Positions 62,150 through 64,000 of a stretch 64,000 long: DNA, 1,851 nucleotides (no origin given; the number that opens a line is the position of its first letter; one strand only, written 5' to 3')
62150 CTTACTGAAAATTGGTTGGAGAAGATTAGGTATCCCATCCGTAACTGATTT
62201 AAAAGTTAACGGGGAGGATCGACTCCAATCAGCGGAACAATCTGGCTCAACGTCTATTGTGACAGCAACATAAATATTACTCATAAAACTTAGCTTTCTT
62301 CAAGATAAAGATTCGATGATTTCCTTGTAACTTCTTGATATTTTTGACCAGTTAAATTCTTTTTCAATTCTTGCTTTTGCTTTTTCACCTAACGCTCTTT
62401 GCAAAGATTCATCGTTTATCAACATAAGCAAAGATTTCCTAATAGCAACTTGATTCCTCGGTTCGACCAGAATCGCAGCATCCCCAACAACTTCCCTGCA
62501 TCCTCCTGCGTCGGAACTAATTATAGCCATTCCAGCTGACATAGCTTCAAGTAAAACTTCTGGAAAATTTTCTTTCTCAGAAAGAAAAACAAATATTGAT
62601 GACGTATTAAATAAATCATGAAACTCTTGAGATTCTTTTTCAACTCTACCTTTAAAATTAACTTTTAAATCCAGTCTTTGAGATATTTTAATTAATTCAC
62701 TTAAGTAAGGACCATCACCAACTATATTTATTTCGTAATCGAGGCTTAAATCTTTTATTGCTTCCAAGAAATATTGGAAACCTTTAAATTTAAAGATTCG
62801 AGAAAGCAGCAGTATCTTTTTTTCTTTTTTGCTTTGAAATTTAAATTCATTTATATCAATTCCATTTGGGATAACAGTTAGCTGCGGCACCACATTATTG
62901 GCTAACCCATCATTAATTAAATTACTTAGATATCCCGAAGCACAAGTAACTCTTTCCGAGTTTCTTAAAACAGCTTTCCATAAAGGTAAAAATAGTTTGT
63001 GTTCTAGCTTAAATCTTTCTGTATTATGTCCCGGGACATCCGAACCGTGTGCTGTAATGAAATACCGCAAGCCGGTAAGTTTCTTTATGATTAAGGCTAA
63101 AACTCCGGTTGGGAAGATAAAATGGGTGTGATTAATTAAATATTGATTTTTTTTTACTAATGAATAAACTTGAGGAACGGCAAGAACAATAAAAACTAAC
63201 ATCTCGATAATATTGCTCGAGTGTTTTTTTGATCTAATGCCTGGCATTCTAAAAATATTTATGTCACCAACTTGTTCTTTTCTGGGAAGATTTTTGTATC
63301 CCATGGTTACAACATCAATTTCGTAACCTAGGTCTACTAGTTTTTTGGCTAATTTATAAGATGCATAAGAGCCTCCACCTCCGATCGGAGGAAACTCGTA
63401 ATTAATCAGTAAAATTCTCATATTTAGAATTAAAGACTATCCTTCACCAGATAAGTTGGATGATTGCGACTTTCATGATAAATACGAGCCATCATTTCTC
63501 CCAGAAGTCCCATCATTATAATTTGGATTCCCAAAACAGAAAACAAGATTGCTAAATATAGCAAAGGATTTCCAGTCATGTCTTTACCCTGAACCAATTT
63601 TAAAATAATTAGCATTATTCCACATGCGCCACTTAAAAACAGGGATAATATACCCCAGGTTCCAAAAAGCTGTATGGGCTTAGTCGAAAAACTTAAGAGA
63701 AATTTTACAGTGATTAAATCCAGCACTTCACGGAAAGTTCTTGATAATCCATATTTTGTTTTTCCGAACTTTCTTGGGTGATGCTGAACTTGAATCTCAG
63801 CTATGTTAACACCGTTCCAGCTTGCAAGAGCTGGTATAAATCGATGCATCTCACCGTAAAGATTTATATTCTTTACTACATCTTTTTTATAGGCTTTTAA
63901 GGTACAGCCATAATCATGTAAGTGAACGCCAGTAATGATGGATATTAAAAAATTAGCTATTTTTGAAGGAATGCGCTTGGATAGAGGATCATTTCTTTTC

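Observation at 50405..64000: A 13.5-kb glycan-modification island combines a GT-C (PMT/ArnT-like) transferase, a GT2 polyprenyl-P-sugar synthase, a flippase-like protein, an aminotransferase and several decorating enzymes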

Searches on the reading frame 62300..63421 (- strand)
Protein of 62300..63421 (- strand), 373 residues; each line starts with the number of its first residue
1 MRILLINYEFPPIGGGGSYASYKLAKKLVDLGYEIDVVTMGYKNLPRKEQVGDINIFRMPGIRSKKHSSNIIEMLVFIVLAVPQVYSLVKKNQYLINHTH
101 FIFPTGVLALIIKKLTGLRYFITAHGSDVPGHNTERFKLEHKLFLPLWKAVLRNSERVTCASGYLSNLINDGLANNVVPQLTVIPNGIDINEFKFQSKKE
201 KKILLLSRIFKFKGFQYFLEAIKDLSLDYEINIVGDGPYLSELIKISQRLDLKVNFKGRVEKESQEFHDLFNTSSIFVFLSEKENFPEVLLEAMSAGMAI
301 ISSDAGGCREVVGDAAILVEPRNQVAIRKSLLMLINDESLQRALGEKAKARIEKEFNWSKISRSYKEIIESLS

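Call 4: search_protein_families(library=pfam, proteins=[window:62300-63421:-], max_evalue=0.01)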
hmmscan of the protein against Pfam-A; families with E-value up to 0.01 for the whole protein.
window:62300-63421:- (373 aa): 8 families
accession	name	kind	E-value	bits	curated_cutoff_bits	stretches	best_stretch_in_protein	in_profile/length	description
PF00534.26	Glycos_transf_1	-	6.9e-31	107.5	26.4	1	193-350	7-171/172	Glycosyl transferases group 1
PF13692.12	Glyco_trans_1_4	-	7.2e-25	88.3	27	1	201-337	2-142/142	Glycosyl transferases group 1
PF13439.12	Glyco_transf_4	-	4.2e-20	72.9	28.5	1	15-191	2-169/170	Glycosyltransferase Family 4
PF13579.12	Glyco_trans_4_4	-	5.2e-13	50.1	29.7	1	15-187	1-158/158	Glycosyl transferase 4-like domain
PF13477.12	Glyco_trans_4_2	-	1.4e-08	35.4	23.4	1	21-162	13-139/139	Glycosyl transferase 4-like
PF13524.12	Glyco_trans_1_2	-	1.4e-06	28.7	25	1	217-361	4-138/144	Glycosyl transferase-like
PF20706.3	GT4-conflict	-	0.0014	18.1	26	1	196-315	193-323/385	Family 4 Glycosyltransferase in conflict systems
PF08323.17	Glyco_transf_5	-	0.0089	16.2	22.7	0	2-58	1-60/239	Starch synthase catalytic domain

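Call 9: search_protein_families(library=ncbifam, proteins=[window:62300-63421:-], max_evalue=0.01)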
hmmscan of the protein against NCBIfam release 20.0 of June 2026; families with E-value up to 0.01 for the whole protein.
window:62300-63421:- (373 aa): 38 families (the best 25 are shown)
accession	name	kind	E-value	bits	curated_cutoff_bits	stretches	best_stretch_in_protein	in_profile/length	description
TIGR03999.1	thiol_BshA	equivalog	7.4e-28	97.5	273.7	1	10-371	8-372/375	N-acetyl-alpha-D-glucosaminyl L-malate synthase BshA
NF041876.1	EPS_EpsE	equivalog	1.6e-26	93.4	400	1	70-359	91-383/389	exopolysaccharide biosynthesis GT4 family glycosyltransferase EpsE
NF047684.1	TeichurnBiosyTuaC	equivalog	5.3e-25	88.2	550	1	96-365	111-382/391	teichuronic acid biosynthesis protein TuaC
NF046085.1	XrtY_assoc_Gly1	equivalog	3.9e-21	75.4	400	1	180-371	183-383/387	XrtY-associated glycosyltransferase XYAG1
TIGR04063.1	stp3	hypoth_equivalog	1.5e-20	73.5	442.05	1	12-372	11-395/397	TIGR04063 family PEP-CTERM/XrtA system glycosyltransferase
TIGR03088.1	stp2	hypoth_equivalog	2.5e-20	72.8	409.05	1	83-370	71-371/374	TIGR03088 family PEP-CTERM/XrtA system glycosyltransferase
NF050056.1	ProtGlycPglH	equivalog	3.7e-20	72.3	600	1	174-372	152-353/354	GalNAc-alpha-(1->4)-GalNAc-alpha-(1->3)-diNAcBac-PP-undecaprenol alpha-1,4-N-acetyl-D-galactosaminyltransferase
TIGR02149.1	glgA_Coryne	subfamily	4.6e-20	72.1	302.4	1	1-370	1-388/391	glycogen synthase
TIGR04157.1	glyco_rSAM_CFB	subfamily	3.7e-18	65.7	400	1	150-368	165-405/406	TIGR04157 family glycosyltransferase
NF041010.1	glycosy_Agl16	equivalog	1e-16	60.8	575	1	180-372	157-351/352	glycosylation protein Agl16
NF038229.1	Glyco4_Geo_Pelo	equivalog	3.5e-14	52.6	400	1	87-371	49-335/338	GPMC system family 4 glycosyltransferase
NF050063.1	ProtGlycPglJ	equivalog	3.6e-14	52.7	500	1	186-364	175-358/363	N-acetylgalactosamine-N,N'-diacetylbacillosaminyl-diphospho-undecaprenol 4-alpha-N-acetylgalactosaminyltransferase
NF053787.1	GlcN_PG_synth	equivalog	1.8e-13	50.1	480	1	167-364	152-351/361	N-acetylglucosaminyl phosphatidylglycerol synthase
NF038295.1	EPS_HpsP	equivalog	1.7e-12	47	550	1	91-367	90-382/388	hormogonium polysaccharide biosynthesis glycosyltransferase HpsP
TIGR04047.1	MSMEG_0565_glyc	hypoth_equivalog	5.3e-12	45.5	259.85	1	239-364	241-366/373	MSMEG_0565 family glycosyltransferase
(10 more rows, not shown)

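Call 10: find_encoding_contigs(protein=window:62300-63421:-, flank=10000, max_places=6)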
Protein window:62300-63421:- (373 aa): 14 contigs read that carry it; 6 places shown.
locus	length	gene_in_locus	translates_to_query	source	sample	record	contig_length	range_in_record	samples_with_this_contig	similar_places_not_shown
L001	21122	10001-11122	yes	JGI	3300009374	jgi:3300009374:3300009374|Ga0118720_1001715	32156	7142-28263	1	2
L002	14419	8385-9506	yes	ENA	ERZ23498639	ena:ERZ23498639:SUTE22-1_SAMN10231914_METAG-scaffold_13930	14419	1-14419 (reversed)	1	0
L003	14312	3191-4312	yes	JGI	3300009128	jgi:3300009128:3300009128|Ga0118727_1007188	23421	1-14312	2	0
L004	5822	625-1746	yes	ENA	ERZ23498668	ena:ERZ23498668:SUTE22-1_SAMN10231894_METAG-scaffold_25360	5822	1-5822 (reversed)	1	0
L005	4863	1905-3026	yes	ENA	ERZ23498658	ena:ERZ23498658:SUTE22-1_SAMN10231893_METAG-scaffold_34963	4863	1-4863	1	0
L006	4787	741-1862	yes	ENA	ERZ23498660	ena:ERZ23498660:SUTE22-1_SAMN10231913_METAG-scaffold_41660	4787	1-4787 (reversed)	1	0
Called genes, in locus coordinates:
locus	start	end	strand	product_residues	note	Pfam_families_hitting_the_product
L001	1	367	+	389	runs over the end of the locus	PF00764:Arginosuc_synth, PF20979:Arginosuc_syn_C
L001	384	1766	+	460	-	PF00206:Lyase_1, PF14698:ASL_C2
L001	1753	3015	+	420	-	PF00278:Orn_DAP_Arg_deC, PF01168:Ala_racemase_N (weak), PF02784:Orn_Arg_deC_N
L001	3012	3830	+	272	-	PF01678:DAP_epimerase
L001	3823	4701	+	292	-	PF00701:DHDPS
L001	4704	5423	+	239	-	PF01113:DapB_N, PF05173:DapB_C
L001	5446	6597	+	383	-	PF00155:Aminotran_1_2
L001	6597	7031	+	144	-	PF01288:HPPK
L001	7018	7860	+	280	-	PF02569:Pantoate_ligase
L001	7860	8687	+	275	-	PF03447:NAD_binding_3, PF01958:Asp_DH_C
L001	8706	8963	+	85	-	-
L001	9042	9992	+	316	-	PF00535:Glycos_transf_2, PF10111:Glyco_tranf_2_2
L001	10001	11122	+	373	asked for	PF13439:Glyco_transf_4, PF13477:Glyco_trans_4_2, PF13579:Glyco_trans_4_4, PF00534:Glycos_transf_1, PF13524:Glyco_trans_1_2 (weak), PF13692:Glyco_trans_1_4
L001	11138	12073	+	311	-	-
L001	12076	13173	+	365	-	PF13439:Glyco_transf_4 (weak), PF00534:Glycos_transf_1, PF13692:Glyco_trans_1_4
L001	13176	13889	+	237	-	PF02353:CMAS, PF03141:Methyltransf_29 (weak), PF01209:Ubie_methyltran (weak), PF13489:Methyltransf_23, PF13847:Methyltransf_31, PF08241:Methyltransf_11, PF08242:Methyltransf_12, PF13649:Methyltransf_25, +1 more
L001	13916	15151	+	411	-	PF01663:Phosphodiest, PF01676:Metalloenzyme (weak)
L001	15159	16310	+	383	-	-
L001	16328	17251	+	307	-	PF00294:PfkB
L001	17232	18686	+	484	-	PF02310:B12-binding, PF04055:Radical_SAM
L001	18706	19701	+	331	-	PF03706:LPG_synthase_TM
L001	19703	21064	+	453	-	PF02366:PMT (weak), PF13231:PMT_2 (weak)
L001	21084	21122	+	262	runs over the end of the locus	PF13489:Methyltransf_23 (weak)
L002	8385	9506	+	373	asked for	PF13439:Glyco_transf_4, PF13477:Glyco_trans_4_2, PF13579:Glyco_trans_4_4, PF00534:Glycos_transf_1, PF13524:Glyco_trans_1_2 (weak), PF13692:Glyco_trans_1_4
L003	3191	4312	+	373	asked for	PF13439:Glyco_transf_4, PF13477:Glyco_trans_4_2, PF13579:Glyco_trans_4_4, PF00534:Glycos_transf_1, PF13524:Glyco_trans_1_2 (weak), PF13692:Glyco_trans_1_4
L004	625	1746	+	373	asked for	PF13439:Glyco_transf_4, PF13477:Glyco_trans_4_2, PF13579:Glyco_trans_4_4, PF00534:Glycos_transf_1, PF13524:Glyco_trans_1_2 (weak), PF13692:Glyco_trans_1_4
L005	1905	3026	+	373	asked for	PF13439:Glyco_transf_4, PF13477:Glyco_trans_4_2, PF13579:Glyco_trans_4_4, PF00534:Glycos_transf_1, PF13524:Glyco_trans_1_2 (weak), PF13692:Glyco_trans_1_4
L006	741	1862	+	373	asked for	PF13439:Glyco_transf_4, PF13477:Glyco_trans_4_2, PF13579:Glyco_trans_4_4, PF00534:Glycos_transf_1, PF13524:Glyco_trans_1_2 (weak), PF13692:Glyco_trans_1_4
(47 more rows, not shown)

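Call 55: search_protein_families(library=ncbifam, proteins=[L001:9042-9992:+, L001:8706-8963:+], max_evalue=0.001)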
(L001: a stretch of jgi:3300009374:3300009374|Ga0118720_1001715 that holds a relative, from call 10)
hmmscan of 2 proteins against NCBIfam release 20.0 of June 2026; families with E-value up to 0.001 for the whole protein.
L001:9042-9992:+ (316 aa): 20 families
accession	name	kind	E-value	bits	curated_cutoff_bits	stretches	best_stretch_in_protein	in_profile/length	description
NF007986.1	PRK10714.1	equivalog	2.1e-69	233.9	529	1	10-313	7-309/316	undecaprenyl-phosphate 4-deoxy-4-formamido-L-arabinose transferase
NF047588.1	GlcsyltransPgfSStrep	equivalog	1.6e-53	181.9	500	1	10-315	2-305/308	glycosyltransferase PgfS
TIGR04182.1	glyco_TIGR04182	equivalog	3.7e-22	79.1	325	1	12-304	3-289/293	S-layer glycoprotein N-glycosyltransferase AglJ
TIGR03937.1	PgaC_IcaA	equivalog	6.7e-18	64.8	422.3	1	8-116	44-151/407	poly-beta-1,6-N-acetyl-D-glucosamine synthase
NF041391.1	DPhHxTase_Halo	equivalog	1.4e-15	56.9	375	1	17-174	3-155/213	dolichyl-phosphate hexose transferase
NF007482.0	PRK10073.1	equivalog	1e-14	54.3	423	1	8-121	5-117/334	glycosyltransferase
NF058614.1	PPMAGASynPpgS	equivalog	2.5e-13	50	370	1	13-175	4-168/226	polyprenyl-phospho-N-acetylgalactosaminyl synthase PpgS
NF041875.1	EPS_EpsD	equivalog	8.7e-12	45.1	370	1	11-120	1-109/325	exopolysaccharide biosynthesis glycosyltransferase EpsD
TIGR04283.1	glyco_like_mftF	equivalog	9.7e-12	44.9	182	1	11-115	1-96/221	TIGR04283 family arsenosugar biosynthesis glycosyltransferase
TIGR03111.1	glyc2_xrt_Gpos1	hypoth_equivalog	1.1e-11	44.2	363.95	1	9-121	49-162/439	TIGR03111 family XrtG-associated glycosyltransferase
NF045692.1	OglycostaseCruG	equivalog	8.2e-11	41.4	600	1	10-123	42-161/386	2'-O-glycosyltransferase CruG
NF047683.1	TeichurnBiosyTuaG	equivalog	5.1e-10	39.4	400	1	8-113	5-109/252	teichuronic acid biosynthesis protein TuaG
NF050050.1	ProtGlycPglI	equivalog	9.2e-10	38.4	500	1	9-124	2-117/306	GalNAc(5)-diNAcBac-PP-undecaprenol beta-1,3-glucosyltransferase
TIGR03965.1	mycofact_glyco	equivalog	2.7e-09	36.4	280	1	8-114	73-178/467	mycofactocin biosynthesis glycosyltransferase MftF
TIGR04242.1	nodulat_NodC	equivalog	1.1e-08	34.5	550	1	7-117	46-158/395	chitooligosaccharide synthase NodC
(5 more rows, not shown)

L001:8706-8963:+ (85 aa): 0 families

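Call 64: search_solved_structures(query=window:62300-63421:-, max_evalue=0.00001)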
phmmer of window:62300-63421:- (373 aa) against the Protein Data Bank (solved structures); distinct sequences matched with E-value up to 0.00001: 23.
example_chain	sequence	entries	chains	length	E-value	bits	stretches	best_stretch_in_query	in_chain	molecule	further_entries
2jjm_A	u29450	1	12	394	3.7e-23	85.3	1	10-368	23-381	GLYCOSYL TRANSFERASE, GROUP 1 FAMILY PROTEIN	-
3mbo_A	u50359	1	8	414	4.3e-23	85.1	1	10-368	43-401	Glycosyltransferase, group 1 family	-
5d00_A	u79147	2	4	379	1.1e-17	67.3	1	10-371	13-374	N-acetyl-alpha-D-glucosaminyl L-malate synthase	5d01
6n1x_A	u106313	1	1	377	7.3e-14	54.7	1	10-366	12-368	Glycosyltransferase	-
6d9t_A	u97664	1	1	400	9.7e-14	54.3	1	10-366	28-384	Glycosyl transferase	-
6eji_A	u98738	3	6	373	1.6e-12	50.3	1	192-369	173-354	WlaC protein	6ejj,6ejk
8dqd_A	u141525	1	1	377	4.5e-12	48.8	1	199-369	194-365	N, N'-diacetylbacillosaminyl-diphospho-undecaprenol alpha-1,3-N-acetylgalactosaminyltransf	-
8dvz_A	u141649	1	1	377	8.6e-12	47.9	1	199-369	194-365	N, N'-diacetylbacillosaminyl-diphospho-undecaprenol alpha-1,3-N-acetylgalactosaminyltransf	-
8dvw_A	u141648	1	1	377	1.5e-11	47.1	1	199-369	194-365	N, N'-diacetylbacillosaminyl-diphospho-undecaprenol alpha-1,3-N-acetylgalactosaminyltransf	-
7qsg_A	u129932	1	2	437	2.7e-10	43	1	144-364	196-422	D-inositol 3-phosphate glycosyltransferase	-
2r60_A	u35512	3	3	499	4e-10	42.4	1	270-372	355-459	Glycosyl transferase, group 1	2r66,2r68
6kih_A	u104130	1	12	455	9e-09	38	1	145-365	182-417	Tll1590 protein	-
3oka_A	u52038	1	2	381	9.6e-09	37.9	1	207-370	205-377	GDP-mannose-dependent alpha-(1-6)-phosphatidylinositol monomannoside mannosyltransferase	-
3okc_A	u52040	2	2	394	1e-08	37.8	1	207-370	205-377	GDP-mannose-dependent alpha-(1-6)-phosphatidylinositol monomannoside mannosyltransferase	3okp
4n9w_A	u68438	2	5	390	1.3e-08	37.4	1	180-372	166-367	GDP-mannose-dependent alpha-(1-2)-phosphatidylinositol mannosyltransferase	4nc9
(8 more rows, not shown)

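Call 73: search_protein_families(library=padloc, proteins=[window:62300-63421:-], max_evalue=0.001)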
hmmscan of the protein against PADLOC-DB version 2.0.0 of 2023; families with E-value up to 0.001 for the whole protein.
window:62300-63421:- (373 aa): 0 families

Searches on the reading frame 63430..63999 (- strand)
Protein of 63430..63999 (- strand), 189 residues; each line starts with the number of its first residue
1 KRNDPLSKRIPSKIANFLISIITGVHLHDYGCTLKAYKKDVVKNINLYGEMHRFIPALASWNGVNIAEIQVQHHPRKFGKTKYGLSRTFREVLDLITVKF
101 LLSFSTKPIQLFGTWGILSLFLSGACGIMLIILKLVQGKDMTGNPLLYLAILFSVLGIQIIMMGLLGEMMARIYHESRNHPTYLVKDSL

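Call 9: search_protein_families(library=ncbifam, proteins=[window:63430-63999:-], max_evalue=0.01)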
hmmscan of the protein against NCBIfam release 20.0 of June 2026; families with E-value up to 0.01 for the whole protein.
window:63430-63999:- (189 aa): 3 families
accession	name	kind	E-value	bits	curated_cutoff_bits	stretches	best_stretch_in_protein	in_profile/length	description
NF007986.1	PRK10714.1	equivalog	7.6e-34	117.1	529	1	2-186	129-309/316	undecaprenyl-phosphate 4-deoxy-4-formamido-L-arabinose transferase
NF047588.1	GlcsyltransPgfSStrep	equivalog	4.1e-19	68.9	500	1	22-188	144-305/308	glycosyltransferase PgfS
TIGR04182.1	glyco_TIGR04182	equivalog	1.6e-09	37.6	325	1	10-177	124-289/293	S-layer glycoprotein N-glycosyltransferase AglJ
